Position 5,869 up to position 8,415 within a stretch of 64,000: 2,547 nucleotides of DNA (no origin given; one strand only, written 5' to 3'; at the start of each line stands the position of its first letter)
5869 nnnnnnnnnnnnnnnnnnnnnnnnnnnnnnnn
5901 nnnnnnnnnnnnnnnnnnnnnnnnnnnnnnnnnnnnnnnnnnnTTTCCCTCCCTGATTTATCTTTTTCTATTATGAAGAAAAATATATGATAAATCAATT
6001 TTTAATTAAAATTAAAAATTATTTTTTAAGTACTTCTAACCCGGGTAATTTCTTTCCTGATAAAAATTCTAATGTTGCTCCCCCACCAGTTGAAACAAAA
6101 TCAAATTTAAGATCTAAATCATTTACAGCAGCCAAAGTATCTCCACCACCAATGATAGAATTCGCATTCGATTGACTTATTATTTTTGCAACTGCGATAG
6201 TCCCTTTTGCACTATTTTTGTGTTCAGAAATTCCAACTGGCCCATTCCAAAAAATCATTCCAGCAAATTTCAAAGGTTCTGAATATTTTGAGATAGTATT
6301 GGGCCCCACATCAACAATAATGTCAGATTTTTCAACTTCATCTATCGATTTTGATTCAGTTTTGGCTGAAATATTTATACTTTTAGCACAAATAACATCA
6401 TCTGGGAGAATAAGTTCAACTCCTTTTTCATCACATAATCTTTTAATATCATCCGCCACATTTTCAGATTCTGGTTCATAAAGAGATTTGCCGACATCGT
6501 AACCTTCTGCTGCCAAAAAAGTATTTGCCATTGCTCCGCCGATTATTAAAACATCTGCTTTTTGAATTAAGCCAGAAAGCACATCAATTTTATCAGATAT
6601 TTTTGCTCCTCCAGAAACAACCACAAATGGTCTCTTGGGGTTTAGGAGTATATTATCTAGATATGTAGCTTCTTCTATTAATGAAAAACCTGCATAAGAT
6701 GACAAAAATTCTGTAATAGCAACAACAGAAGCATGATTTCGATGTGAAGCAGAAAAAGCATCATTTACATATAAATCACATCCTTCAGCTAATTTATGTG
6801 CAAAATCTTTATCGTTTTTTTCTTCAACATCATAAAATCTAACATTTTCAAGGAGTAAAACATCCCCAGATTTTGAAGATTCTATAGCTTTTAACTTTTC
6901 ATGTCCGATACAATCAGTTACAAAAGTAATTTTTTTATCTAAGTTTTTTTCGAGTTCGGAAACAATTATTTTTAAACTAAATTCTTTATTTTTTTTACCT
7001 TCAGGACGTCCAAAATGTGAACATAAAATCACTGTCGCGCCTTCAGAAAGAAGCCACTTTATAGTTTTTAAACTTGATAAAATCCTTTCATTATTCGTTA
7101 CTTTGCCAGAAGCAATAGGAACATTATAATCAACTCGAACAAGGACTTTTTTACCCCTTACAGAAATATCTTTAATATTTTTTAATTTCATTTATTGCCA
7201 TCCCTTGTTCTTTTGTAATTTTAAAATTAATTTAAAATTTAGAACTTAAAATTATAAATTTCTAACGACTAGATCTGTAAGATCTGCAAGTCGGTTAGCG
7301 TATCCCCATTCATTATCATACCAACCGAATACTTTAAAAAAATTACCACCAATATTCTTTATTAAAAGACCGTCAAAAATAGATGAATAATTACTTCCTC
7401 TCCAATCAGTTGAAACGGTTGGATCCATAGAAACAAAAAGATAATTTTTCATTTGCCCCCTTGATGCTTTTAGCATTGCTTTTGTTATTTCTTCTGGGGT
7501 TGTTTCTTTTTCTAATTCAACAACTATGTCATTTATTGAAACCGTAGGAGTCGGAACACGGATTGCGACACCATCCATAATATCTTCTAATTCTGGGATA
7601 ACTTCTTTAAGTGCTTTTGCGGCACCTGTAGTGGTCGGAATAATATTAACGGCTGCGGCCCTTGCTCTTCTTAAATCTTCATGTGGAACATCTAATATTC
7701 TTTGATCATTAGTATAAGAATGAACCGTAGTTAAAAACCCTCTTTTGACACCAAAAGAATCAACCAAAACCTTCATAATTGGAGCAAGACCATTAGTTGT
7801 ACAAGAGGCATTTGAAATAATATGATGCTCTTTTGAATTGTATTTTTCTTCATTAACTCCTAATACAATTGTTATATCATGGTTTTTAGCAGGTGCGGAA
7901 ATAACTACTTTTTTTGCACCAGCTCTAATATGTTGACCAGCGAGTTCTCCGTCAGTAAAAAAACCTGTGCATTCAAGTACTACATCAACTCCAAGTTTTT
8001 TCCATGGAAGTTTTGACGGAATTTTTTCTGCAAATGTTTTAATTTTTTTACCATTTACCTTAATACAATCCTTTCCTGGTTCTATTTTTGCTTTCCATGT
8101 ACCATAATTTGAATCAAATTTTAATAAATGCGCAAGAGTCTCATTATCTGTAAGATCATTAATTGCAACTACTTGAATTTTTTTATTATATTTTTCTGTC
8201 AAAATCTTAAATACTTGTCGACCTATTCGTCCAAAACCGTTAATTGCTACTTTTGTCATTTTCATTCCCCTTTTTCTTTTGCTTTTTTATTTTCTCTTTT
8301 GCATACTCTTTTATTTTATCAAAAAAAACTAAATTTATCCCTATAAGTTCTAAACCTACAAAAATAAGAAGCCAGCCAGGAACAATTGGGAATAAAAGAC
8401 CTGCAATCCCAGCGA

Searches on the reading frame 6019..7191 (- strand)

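Call 88: search_protein_families(library=pfam, proteins=[window:6019-7191:-], max_evalue=0.0001)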
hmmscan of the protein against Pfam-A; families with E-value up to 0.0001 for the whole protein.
window:6019-7191:- (390 aa): 1 family
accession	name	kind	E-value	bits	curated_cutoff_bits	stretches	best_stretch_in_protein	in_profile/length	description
PF00162.24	PGK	-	2e-139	465.3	27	1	6-380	1-379/379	Phosphoglycerate kinase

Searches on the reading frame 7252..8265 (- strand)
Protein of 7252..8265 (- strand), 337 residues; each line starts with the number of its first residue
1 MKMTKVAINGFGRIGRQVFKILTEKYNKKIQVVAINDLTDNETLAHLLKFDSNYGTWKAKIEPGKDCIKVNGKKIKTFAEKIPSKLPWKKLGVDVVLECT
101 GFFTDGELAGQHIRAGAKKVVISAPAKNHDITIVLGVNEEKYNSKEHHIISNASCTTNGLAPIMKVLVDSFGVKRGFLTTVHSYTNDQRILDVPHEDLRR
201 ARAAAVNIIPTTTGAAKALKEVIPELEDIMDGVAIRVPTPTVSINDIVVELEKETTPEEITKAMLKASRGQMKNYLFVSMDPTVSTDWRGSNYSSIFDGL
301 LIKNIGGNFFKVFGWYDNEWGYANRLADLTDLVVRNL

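Call 88: search_protein_families(library=pfam, proteins=[window:7252-8265:-], max_evalue=0.0001)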
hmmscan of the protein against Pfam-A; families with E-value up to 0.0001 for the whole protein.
window:7252-8265:- (337 aa): 2 families
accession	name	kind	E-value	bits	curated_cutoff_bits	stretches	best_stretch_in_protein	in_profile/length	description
PF02800.25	Gp_dh_C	-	3e-58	196.3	24.4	1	160-316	1-158/158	Glyceraldehyde 3-phosphate dehydrogenase, C-terminal domain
PF00044.30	Gp_dh_N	-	6.1e-38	129.6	31.7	1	5-105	2-100/101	Glyceraldehyde 3-phosphate dehydrogenase, NAD binding domain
